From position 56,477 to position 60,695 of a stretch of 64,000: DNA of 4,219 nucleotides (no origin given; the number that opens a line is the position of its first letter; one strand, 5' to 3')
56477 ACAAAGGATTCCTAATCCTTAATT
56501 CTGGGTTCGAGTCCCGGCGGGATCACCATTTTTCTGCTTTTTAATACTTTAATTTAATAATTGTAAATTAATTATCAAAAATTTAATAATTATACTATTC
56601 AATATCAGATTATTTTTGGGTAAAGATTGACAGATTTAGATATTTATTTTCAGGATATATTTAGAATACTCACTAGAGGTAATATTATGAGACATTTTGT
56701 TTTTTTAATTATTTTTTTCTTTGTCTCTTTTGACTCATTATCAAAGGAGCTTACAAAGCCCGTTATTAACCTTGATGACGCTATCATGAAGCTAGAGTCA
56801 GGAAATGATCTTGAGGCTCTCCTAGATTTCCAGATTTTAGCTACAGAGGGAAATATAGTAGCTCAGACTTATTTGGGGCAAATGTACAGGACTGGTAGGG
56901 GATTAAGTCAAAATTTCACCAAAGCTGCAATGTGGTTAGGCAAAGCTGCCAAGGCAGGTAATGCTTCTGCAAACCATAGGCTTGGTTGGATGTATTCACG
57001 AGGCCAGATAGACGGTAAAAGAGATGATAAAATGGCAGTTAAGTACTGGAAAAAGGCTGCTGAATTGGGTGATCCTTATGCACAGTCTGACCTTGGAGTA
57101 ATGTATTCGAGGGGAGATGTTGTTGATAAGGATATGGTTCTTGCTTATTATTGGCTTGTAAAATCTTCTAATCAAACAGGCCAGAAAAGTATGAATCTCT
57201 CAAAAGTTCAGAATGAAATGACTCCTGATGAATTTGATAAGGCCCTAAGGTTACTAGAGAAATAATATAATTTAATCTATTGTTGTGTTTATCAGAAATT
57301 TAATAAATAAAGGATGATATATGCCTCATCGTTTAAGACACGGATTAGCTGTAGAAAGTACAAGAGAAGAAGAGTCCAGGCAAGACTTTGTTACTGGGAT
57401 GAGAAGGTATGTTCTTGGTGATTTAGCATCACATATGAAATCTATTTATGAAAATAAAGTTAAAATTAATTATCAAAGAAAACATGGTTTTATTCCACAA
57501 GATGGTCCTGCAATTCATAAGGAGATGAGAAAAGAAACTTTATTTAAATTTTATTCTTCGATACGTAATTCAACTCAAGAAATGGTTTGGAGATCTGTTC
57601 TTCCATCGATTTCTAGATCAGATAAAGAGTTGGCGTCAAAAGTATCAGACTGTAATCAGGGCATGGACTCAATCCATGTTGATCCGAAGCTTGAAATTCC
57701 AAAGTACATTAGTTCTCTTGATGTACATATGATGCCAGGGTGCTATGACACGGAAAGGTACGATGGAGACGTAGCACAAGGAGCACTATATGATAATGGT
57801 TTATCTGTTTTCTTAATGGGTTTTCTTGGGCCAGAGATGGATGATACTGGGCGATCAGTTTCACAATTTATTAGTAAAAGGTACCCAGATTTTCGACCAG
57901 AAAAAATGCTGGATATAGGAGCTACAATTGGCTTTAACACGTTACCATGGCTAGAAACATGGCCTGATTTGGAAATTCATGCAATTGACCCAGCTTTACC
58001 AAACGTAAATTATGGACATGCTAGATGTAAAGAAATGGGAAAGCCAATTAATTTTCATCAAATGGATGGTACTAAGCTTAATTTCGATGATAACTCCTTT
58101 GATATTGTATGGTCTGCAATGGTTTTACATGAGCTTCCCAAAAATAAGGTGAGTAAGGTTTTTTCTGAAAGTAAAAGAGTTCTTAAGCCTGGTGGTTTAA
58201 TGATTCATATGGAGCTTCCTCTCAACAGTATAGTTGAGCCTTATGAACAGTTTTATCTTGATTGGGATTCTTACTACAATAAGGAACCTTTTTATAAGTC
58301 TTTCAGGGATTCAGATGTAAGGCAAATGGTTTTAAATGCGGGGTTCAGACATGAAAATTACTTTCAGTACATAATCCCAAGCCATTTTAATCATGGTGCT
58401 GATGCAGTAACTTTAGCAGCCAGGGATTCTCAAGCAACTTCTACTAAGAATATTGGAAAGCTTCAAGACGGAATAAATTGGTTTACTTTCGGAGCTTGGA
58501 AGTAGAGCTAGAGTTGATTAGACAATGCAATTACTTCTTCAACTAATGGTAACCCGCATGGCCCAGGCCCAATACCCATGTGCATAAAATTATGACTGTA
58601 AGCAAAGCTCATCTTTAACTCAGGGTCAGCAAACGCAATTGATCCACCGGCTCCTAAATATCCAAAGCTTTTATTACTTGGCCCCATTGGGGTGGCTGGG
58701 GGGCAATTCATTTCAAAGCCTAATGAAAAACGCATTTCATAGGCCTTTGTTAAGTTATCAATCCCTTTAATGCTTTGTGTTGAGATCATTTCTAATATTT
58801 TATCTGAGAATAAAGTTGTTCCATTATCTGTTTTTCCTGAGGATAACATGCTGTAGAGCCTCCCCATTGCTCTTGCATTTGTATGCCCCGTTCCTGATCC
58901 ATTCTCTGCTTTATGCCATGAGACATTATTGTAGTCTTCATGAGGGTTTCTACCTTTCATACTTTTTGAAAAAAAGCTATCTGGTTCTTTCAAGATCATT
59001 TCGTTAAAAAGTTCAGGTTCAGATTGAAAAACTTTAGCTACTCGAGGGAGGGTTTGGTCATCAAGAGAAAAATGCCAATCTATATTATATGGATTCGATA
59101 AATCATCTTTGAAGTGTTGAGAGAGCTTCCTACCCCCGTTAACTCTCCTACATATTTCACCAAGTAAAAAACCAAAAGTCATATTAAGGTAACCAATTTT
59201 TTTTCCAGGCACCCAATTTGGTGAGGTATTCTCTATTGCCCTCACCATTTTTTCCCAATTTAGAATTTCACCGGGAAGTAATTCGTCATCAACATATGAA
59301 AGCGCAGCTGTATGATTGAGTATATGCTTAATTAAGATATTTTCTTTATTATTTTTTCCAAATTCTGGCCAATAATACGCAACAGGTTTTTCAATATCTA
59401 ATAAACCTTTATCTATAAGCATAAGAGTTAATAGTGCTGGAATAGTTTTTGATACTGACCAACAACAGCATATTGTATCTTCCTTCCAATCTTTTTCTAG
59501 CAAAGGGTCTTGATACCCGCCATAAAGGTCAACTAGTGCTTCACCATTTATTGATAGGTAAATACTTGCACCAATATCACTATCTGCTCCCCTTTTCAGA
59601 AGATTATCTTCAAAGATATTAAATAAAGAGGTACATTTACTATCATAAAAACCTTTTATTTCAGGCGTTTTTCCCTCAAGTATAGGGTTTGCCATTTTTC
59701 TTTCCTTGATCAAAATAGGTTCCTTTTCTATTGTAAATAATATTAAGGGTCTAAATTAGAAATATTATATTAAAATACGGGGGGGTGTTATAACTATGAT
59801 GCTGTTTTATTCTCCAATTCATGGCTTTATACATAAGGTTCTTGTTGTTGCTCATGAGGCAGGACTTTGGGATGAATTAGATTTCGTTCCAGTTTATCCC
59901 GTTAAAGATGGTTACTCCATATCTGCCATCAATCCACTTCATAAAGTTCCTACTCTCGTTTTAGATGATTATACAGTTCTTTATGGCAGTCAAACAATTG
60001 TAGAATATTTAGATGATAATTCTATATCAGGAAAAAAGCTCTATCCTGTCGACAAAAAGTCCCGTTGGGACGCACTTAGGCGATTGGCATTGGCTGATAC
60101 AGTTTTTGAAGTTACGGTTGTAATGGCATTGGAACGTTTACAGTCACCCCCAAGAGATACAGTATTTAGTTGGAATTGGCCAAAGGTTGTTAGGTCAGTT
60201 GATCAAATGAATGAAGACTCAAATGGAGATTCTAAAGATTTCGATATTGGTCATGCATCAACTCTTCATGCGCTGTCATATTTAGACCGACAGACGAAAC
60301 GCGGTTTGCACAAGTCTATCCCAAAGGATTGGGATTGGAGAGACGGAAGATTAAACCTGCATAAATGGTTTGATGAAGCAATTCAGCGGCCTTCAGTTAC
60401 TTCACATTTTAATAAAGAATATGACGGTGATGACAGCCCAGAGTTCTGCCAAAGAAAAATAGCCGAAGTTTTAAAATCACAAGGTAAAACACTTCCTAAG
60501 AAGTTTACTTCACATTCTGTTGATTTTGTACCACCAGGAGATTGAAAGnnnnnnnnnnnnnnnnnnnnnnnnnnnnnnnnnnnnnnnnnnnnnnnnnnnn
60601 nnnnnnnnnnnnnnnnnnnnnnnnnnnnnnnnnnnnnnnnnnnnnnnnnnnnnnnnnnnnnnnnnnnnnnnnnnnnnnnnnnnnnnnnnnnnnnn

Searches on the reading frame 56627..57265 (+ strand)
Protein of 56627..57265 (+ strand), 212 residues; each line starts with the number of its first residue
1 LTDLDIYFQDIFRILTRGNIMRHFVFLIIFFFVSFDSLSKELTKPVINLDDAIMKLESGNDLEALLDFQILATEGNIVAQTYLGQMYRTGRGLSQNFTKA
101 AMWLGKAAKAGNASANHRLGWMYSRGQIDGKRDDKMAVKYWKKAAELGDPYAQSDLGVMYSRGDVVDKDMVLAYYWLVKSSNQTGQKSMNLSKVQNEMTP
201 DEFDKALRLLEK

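Call 32: search_protein_families(library=ncbifam, proteins=[window:56627-57265:+])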
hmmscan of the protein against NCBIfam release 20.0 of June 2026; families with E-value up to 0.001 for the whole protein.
window:56627-57265:+ (212 aa): 4 families
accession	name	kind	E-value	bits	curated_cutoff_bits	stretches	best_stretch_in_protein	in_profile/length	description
NF033786.1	phenyl_MerG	equivalog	5.3e-13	49.4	350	1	63-209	51-206/217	phenylmercury resistance protein MerG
NF038194.1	AlgK_TPR_lipo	equivalog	5.3e-13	48.4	700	1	79-211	300-431/448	alginate biosynthesis TPR repeat lipoprotein AlgK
NF047621.1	FlgprotMotXVib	equivalog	1.3e-08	34.6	330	1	66-196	60-190/211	flagellar protein MotX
NF045484.1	TransRegExoR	equivalog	1.6e-05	24.3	450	0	66-120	150-204/267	exopolysaccharide production regulator ExoR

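Call 50: search_protein_families(library=pfam, proteins=[window:56627-57265:+], max_evalue=0.00001)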
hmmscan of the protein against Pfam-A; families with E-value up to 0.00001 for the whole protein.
window:56627-57265:+ (212 aa): 1 family
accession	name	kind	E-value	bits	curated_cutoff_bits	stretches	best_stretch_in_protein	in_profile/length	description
PF08238.18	Sel1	-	2.2e-27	94.9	30.7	2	113-149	1-36/36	Sel1 repeat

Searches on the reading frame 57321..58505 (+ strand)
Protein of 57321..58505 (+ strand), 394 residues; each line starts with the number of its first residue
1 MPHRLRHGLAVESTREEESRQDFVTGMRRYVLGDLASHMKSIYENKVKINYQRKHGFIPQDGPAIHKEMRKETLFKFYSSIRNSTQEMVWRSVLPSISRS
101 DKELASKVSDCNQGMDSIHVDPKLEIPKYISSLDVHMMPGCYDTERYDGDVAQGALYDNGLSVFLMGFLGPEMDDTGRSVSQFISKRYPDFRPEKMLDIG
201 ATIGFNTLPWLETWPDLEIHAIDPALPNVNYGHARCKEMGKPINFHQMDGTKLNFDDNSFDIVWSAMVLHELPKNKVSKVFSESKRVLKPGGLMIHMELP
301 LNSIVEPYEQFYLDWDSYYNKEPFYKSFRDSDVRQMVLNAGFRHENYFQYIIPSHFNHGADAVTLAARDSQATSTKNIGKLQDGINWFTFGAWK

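Call 32: search_protein_families(library=ncbifam, proteins=[window:57321-58505:+])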
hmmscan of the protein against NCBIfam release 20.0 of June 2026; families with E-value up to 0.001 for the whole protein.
window:57321-58505:+ (394 aa): 25 families
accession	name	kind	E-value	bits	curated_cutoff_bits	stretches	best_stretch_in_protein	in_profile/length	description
TIGR02072.1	BioC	equivalog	2e-14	54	184.95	1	182-357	25-186/244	malonyl-ACP O-methyltransferase BioC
TIGR01934.1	MenG_MenH_UbiE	subfamily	3e-11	43.1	158.35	1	189-313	36-160/223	ubiquinone/menaquinone biosynthesis methyltransferase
NF043040.1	corrin_prot_MT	hypoth_equivalog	1.6e-09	37.6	180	1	184-295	34-146/216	corrinoid protein-associated methyltransferase CpaM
NF001244.0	PRK00216.1-5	equivalog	3.1e-09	36.5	216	1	191-314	47-173/236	bifunctional demethylmenaquinone methyltransferase/2-methoxy-6-polyprenyl-1,4-benzoquinol methylase UbiE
NF038261.1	rhodoquin_RquA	equivalog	1.8e-08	34.4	175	1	233-339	89-194/218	rhodoquinone biosynthesis methyltransferase RquA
NF045667.1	MTase_DVU1556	equivalog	3.3e-08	33.2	155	1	194-344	24-162/213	DVU_1556 family methyltransferase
NF041537.1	ArsM_AhpD_UU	exception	1.4e-07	30.7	510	1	194-301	78-185/345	arsenite methyltransferase/AhpD domain selenoprotein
NF045649.1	2X_seleno_MduS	exception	1.7e-07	30.6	380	1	179-295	25-146/338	methyltransferase domain-containing selenoprotein MduS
NF052510.1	methyltran_MpqE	exception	1.3e-06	28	335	1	216-300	71-155/234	methyl-plastoquinone biosynthesis methyltransferase MpqE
NF045823.1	PthPhpthDimycoMt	equivalog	3.1e-06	26.6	300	1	242-307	114-177/256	phthiotriol/phenolphthiotriol dimycocerosates methyltransferase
NF047649.1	MTase_UXPK_star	exception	3.1e-06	26.4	460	1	194-297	79-182/283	methyltransferase/UXPK-star double selenoprotein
NF004851.0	PRK06202.1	equivalog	3.6e-06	26.6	243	1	216-287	88-157/237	hypothetical protein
NF001240.0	PRK00216.1-1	equivalog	3.8e-06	26.1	378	1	230-312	102-183/251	bifunctional demethylmenaquinone methyltransferase/2-methoxy-6-polyprenyl-1,4-benzoquinol methylase UbiE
NF041536.1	ArsM_DUF2284_UU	exception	3.9e-06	25.5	575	1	241-295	127-179/459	arsenite methyltransferase/DUF2284 domain selenoprotein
NF001242.0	PRK00216.1-3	equivalog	5.3e-06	26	351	1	229-299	110-178/258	bifunctional demethylmenaquinone methyltransferase/2-methoxy-6-polyprenyl-1,4-benzoquinol methylase UbiE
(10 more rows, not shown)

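Call 50: search_protein_families(library=pfam, proteins=[window:57321-58505:+], max_evalue=0.00001)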
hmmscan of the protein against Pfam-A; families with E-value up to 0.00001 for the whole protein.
window:57321-58505:+ (394 aa): 6 families
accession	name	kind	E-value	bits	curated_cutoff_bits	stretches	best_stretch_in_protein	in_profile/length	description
PF08241.18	Methyltransf_11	-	3.3e-18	66.6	21.2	1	197-295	1-94/95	Methyltransferase domain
PF13649.12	Methyltransf_25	-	5.3e-18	65.9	27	1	197-292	2-97/97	Methyltransferase domain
PF08242.18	Methyltransf_12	-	1.5e-10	42.1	30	1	197-293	1-97/98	Methyltransferase domain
PF13489.12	Methyltransf_23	-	7.9e-10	39.1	27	1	183-343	12-160/164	Methyltransferase domain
PF01209.24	Ubie_methyltran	-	7.6e-09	35.7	20.1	1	182-315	37-169/233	ubiE/COQ5 methyltransferase family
PF13847.12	Methyltransf_31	-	8.6e-09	35.7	27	1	194-295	5-108/145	Methyltransferase domain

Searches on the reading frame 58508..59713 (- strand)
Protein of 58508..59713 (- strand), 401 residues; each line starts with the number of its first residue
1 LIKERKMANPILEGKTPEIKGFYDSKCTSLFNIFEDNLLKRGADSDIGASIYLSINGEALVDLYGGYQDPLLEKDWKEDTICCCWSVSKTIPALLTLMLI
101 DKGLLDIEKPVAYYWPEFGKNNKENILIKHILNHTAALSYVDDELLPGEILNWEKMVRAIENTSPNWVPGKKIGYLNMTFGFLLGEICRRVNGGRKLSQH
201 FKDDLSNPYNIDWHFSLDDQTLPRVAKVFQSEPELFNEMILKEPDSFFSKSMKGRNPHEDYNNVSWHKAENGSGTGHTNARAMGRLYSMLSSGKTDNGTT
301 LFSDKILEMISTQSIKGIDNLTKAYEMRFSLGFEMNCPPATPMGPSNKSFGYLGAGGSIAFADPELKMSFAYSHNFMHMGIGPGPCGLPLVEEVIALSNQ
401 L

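Call 32: search_protein_families(library=ncbifam, proteins=[window:58508-59713:-])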
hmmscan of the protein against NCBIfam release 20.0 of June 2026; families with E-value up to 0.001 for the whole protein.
window:58508-59713:- (401 aa): 20 families
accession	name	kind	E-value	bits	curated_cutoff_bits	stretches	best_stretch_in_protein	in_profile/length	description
NF052353.1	EstBLacLipLMycb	equivalog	4.6e-40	137.8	650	1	50-376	43-370/420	esterase/beta-lactamase LipL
NF038269.1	lipase_LipE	equivalog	2.5e-16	59.8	750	1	78-370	84-376/407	lipase LipE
NF033085.1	bla_class_C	equivalog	7.8e-09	34.8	415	1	48-190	23-160/356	class C beta-lactamase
NF012173.1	CMY2-MIR-ACT-EC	exception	7.1e-08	31.6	680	1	74-191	72-185/380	CMY2/MIR/ACT/EC family class C beta-lactamase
NF000185.2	BlaEC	exception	7.6e-08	31.7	850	1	66-190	60-180/377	BlaEC family class C beta-lactamase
NF000191.1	CMY2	exception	1e-07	31.1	800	1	79-183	77-178/381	CMY-2 family class C beta-lactamase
NF041662.1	ampC_Kaer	exception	3e-07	29.5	825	1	80-191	78-185/381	AmpC-Kaer family extended-spectrum class C beta-lactamase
NF053709.1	blaAKO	exception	3.4e-07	29.6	875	1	79-210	77-203/381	AKO family class C beta-lactamase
NF038238.1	blaBUT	exception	3.9e-07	29.5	850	1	79-191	79-187/383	BUT family class C beta-lactamase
NF040478.1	blaLAQ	exception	8.4e-07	28.3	850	1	78-187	75-180/380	LAQ family class C beta-lactamase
NF000187.3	BlaMIR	exception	1.1e-06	28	882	1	77-189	75-183/381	MIR family cephalosporin-hydrolyzing class C beta-lactamase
NF038089.1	blaYRC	exception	1.1e-06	27.9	870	1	79-210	77-203/381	YRC family class C beta-lactamase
NF000385.4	blaACT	exception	2.3e-06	26.9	810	1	77-212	75-205/380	ACT family cephalosporin-hydrolyzing class C beta-lactamase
NF038366.1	blaSFDC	exception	3.1e-05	23.2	840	1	78-187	76-181/382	SFDC family class C beta-lactamase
NF041666.1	ampC_Ecan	exception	7.2e-05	21.8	860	1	80-190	78-184/381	CMY2-MIR-ACT-EC family cephalosporin-hydrolyzing class C beta-lactamase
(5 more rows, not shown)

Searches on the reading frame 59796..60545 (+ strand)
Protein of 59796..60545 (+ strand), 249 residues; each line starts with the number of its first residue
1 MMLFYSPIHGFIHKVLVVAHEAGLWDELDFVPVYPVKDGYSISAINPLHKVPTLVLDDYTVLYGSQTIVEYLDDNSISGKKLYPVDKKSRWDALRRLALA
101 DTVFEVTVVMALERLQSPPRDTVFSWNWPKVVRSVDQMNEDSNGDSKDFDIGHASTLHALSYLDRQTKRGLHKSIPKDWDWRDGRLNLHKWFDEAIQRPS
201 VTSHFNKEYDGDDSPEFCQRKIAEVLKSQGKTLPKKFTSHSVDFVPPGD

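Call 50: search_protein_families(library=pfam, proteins=[window:59796-60545:+], max_evalue=0.00001)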
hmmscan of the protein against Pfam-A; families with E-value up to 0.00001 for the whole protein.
window:59796-60545:+ (249 aa): 2 families
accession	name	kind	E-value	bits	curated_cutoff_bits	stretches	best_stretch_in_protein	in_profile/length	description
PF13409.12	GST_N_2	-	5.6e-12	46.5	25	1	11-74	4-69/70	Glutathione S-transferase, N-terminal domain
PF13417.12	GST_N_3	-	2e-08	34.9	22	1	11-75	9-70/75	Glutathione S-transferase, N-terminal domain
